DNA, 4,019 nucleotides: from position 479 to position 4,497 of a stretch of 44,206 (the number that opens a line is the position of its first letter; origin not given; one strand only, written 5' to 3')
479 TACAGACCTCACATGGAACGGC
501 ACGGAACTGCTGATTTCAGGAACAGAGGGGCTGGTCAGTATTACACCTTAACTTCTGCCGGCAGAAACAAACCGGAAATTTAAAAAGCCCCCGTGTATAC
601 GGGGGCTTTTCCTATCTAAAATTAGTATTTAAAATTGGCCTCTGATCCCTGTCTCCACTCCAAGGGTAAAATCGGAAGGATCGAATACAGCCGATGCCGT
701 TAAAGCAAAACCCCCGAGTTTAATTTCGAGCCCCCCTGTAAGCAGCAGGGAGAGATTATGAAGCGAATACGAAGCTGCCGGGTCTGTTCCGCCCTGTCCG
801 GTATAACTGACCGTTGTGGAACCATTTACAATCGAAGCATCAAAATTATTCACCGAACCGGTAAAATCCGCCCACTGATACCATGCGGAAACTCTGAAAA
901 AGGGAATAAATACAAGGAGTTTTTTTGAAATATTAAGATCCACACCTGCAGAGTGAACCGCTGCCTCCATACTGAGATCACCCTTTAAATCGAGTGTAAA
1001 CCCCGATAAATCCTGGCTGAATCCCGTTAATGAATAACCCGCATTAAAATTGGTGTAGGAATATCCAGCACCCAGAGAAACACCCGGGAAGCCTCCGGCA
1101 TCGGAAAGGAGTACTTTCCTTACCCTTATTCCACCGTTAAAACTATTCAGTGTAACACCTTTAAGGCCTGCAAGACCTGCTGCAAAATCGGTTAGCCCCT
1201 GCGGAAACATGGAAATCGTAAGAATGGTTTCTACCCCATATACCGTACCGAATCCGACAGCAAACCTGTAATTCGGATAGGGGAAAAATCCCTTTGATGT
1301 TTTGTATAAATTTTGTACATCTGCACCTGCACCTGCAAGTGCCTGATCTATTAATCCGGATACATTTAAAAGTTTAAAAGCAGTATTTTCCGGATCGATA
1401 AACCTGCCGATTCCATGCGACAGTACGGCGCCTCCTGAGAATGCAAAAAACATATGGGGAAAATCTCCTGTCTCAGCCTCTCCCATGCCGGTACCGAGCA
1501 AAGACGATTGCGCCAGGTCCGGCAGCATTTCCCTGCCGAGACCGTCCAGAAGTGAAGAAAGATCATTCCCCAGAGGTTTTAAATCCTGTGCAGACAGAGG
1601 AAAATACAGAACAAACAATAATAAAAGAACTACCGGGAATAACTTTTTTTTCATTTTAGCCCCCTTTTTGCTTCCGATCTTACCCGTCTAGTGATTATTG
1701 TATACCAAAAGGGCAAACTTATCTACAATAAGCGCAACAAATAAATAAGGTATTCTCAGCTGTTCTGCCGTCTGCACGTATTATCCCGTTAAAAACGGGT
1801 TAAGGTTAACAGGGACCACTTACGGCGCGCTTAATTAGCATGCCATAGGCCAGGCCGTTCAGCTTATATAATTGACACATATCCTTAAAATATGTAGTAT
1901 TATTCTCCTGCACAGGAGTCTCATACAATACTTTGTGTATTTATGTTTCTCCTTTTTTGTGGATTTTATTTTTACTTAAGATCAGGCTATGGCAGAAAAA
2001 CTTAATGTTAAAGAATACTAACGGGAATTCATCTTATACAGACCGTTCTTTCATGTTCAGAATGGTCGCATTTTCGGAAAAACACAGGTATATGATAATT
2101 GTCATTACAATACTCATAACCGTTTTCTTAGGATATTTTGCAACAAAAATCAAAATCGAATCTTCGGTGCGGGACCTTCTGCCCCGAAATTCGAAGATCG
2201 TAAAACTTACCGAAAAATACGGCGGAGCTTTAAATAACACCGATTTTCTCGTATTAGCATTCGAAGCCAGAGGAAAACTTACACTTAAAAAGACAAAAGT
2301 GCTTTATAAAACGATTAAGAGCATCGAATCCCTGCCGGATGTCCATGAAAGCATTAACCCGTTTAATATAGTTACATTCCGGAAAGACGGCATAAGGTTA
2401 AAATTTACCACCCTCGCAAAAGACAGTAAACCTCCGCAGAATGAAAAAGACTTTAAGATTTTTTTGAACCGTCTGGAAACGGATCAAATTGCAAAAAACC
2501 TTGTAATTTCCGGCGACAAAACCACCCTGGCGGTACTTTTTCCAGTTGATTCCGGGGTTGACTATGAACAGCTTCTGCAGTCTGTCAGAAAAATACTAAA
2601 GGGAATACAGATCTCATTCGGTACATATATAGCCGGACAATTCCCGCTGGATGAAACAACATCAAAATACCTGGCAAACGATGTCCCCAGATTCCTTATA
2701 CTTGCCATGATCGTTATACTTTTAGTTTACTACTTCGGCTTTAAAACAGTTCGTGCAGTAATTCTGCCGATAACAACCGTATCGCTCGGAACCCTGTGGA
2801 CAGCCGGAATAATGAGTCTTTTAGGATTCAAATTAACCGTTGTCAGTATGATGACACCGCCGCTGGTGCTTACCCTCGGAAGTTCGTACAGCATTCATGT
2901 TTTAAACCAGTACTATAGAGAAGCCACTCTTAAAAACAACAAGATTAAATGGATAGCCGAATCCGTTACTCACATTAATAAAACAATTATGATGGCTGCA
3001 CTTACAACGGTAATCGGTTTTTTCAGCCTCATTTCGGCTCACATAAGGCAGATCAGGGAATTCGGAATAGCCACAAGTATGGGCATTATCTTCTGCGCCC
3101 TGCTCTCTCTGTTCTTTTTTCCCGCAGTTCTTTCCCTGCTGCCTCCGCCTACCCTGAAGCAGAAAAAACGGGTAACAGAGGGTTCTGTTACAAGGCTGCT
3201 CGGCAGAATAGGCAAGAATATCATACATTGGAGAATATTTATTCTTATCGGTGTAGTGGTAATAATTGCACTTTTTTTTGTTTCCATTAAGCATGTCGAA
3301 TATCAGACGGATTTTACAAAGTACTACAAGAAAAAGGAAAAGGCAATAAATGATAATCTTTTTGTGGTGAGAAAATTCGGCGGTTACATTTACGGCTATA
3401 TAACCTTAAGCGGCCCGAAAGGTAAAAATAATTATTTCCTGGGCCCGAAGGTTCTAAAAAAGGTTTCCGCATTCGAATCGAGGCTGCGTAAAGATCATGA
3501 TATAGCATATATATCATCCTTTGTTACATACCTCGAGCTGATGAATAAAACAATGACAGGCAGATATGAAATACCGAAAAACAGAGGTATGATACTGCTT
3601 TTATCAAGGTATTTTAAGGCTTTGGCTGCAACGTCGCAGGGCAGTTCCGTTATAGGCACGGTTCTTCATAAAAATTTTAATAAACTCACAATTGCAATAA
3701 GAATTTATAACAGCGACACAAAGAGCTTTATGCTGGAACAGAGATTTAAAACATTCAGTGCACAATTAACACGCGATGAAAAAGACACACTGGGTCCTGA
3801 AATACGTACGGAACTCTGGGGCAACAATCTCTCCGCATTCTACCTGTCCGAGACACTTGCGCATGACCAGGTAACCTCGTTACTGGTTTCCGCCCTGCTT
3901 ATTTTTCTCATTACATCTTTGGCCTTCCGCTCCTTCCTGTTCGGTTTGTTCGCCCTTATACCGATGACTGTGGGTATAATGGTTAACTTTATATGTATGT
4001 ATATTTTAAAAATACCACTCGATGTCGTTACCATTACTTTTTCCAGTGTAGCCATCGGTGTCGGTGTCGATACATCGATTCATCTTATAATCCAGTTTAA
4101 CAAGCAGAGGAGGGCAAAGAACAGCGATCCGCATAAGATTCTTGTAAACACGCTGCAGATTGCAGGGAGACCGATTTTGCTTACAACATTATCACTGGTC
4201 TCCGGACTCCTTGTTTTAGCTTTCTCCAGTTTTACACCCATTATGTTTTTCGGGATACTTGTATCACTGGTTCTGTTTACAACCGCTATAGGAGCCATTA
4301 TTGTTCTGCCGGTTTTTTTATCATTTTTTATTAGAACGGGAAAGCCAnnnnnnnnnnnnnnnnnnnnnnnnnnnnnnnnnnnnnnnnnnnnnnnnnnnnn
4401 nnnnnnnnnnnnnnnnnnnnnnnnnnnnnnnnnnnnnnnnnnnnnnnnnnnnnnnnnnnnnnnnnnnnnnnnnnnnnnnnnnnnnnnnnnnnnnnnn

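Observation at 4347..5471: Divergent TK1-like thymidine kinase with an insertion and a 120-aa C-terminal extension, translationally coupled to an RND exporter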

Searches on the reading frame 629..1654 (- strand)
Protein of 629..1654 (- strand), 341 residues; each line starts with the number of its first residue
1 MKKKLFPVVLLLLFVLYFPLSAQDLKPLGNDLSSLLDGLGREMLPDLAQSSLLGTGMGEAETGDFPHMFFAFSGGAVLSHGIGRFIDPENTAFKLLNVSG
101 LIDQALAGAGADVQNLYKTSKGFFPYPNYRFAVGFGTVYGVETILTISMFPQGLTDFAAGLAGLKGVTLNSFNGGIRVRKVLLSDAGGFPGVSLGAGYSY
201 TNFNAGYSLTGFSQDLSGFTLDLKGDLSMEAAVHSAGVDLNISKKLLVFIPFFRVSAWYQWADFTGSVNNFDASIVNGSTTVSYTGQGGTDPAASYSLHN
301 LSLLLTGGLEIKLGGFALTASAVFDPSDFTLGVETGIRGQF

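Call 3: search_protein_families(library=pfam, proteins=[window:629-1654:-], max_evalue=1)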
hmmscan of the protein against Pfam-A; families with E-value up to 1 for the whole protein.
window:629-1654:- (341 aa): 1 family
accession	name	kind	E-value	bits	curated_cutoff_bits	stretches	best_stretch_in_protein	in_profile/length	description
PF00593.30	TonB_dep_Rec_b-barrel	-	0.0061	16.9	27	1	184-303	337-419/436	TonB dependent receptor-like, beta-barrel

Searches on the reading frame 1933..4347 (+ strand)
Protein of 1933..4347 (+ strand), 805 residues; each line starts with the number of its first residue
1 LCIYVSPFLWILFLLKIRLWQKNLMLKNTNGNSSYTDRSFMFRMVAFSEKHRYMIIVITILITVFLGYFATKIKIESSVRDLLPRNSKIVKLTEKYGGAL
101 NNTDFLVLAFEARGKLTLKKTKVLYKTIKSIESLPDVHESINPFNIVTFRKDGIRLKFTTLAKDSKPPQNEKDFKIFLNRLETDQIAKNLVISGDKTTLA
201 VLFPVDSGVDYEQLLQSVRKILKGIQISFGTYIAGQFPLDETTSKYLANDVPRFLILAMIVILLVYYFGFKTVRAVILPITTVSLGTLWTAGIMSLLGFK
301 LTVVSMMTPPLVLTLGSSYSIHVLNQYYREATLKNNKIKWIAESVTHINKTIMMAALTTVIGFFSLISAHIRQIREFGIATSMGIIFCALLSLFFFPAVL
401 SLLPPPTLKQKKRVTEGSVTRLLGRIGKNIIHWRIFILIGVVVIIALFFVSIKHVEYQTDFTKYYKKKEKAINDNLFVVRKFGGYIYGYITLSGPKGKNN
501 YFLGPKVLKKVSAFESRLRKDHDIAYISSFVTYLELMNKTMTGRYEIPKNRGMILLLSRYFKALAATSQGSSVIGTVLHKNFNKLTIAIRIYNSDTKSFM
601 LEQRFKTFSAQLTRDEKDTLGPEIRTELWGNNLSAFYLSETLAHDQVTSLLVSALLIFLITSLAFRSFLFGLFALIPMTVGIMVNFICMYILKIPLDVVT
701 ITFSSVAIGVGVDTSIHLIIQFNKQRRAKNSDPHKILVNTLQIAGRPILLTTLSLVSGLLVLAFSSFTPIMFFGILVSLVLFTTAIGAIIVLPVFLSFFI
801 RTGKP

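Call 3: search_protein_families(library=pfam, proteins=[window:1933-4347:+], max_evalue=1)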
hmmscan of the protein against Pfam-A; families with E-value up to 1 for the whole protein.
window:1933-4347:+ (805 aa): 4 families
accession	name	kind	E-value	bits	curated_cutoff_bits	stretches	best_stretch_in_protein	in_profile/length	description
PF03176.21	MMPL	-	1.6e-27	96.8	20.5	2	86-417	6-316/333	MMPL family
PF00873.25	ACR_tran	-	1.3e-15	56.7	28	2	207-447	288-540/1021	AcrB/AcrD/AcrF family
PF12349.14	Sterol-sensing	-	2.5e-12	47.4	22.3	2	279-402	12-135/153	Sterol-sensing domain of SREBP cleavage-activation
PF02460.24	Patched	-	5.2e-07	30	23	1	271-401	26-155/156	Patched SSD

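Call 4: search_protein_families(library=ncbifam, proteins=[window:1933-4347:+], max_evalue=1)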
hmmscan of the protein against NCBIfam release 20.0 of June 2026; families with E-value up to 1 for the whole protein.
window:1933-4347:+ (805 aa): 17 families
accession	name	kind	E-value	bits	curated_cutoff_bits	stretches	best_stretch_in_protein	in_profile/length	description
TIGR00921.1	2A067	subfamily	8.1e-70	235.7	351.9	2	51-796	3-731/733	hydrophobe/amphiphile efflux-3 (HAE3) family transporter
TIGR00833.1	actII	subfamily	3.3e-37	128.3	874.7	2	123-483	61-410/910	MMPL family RND transporter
TIGR03480.1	HpnN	hypoth_equivalog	5.8e-29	100.7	751.85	3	231-454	251-468/862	hopanoid biosynthesis associated RND transporter like protein HpnN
NF052374.1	HopndTporHpnN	equivalog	2.6e-21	75.4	1100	3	233-445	256-462/858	hopanoid transporter HpnN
NF033617.1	RND_permease_2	subfamily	4.3e-13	48.1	1250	3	215-315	295-394/1009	multidrug efflux RND transporter permease subunit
NF045600.2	BstA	equivalog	7.3e-13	47.3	1400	2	248-403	748-897/903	sterol transporter cytoplasmic membrane protein BstA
NF000282.2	RND_permease_1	subfamily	1.6e-10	39.6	1250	2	207-421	294-517/1029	multidrug efflux RND transporter permease subunit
NF007131.0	PRK09577.1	equivalog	1.1e-07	29.9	1768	2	217-408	304-500/1045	multidrug efflux RND transporter permease subunit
TIGR00915.1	2A0602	subfamily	4.1e-07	28.3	940.35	2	215-410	303-503/1050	efflux RND transporter permease subunit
TIGR00916.1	2A0604s01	subfamily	6.2e-07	29.3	148.6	1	253-387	92-225/231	SecD/SecF family protein translocase subunit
NF007905.0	PRK10614.1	equivalog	8.4e-07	27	1774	1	192-427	274-512/1025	multidrug efflux RND transporter permease subunit MdtC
NF000037.1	RND_perm_OqxB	exception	1.3e-05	23.2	2200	1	251-428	343-522/1050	multidrug efflux RND transporter permease subunit OqxB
NF052608.1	TrhMmycExpMmpL3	equivalog_domain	2e-05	23.1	1400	1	208-403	141-341/992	trehalose monomycolate exporter MmpL3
NF007798.0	PRK10503.1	equivalog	5.7e-05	20.9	1584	2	216-423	307-518/1040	MdtB/MuxB family multidrug efflux RND transporter permease subunit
NF007842.1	PRK10555.1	equivalog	8.1e-05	20.6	1854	2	247-417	336-510/1036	multidrug efflux RND transporter permease AcrD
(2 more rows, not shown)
